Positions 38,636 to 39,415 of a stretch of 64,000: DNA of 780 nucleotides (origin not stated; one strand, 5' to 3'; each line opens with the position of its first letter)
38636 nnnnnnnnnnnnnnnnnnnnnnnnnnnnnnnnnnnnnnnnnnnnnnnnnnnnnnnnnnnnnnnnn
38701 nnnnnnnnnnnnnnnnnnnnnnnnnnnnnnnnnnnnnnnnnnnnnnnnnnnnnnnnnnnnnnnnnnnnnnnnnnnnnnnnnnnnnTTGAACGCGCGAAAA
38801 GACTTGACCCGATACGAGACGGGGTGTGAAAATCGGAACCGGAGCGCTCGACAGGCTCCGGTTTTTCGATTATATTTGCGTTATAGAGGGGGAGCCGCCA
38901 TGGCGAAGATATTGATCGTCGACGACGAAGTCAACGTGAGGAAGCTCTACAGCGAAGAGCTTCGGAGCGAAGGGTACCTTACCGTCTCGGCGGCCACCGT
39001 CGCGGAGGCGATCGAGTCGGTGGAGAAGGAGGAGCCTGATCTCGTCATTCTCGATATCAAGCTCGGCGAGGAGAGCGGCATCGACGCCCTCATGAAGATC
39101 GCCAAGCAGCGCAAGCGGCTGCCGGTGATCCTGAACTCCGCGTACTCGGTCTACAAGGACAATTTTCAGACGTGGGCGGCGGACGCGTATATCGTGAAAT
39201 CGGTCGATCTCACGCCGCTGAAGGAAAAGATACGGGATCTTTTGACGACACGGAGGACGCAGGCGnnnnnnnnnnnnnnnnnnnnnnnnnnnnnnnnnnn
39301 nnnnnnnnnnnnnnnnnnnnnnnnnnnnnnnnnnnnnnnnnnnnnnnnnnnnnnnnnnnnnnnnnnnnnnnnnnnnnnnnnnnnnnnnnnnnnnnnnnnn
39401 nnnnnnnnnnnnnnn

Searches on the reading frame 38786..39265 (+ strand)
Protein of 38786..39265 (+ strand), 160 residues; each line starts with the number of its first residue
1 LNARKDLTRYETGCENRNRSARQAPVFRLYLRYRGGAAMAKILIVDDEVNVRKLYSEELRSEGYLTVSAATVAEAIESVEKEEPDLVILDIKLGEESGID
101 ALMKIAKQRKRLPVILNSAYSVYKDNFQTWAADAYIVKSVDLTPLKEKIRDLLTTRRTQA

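Call 10: search_protein_families(library=pfam, proteins=[window:38786-39265:+], max_evalue=0.001)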
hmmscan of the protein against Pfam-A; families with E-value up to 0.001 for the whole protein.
window:38786-39265:+ (160 aa): 2 families
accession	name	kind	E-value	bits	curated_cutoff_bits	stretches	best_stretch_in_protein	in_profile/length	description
PF00072.30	Response_reg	-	8e-21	74.7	30.2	1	42-150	1-111/111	Response regulator receiver domain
PF20274.4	cREC_REC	-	2.5e-05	25.3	27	1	43-127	3-82/88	Cyclic-phosphate processing Receiver domain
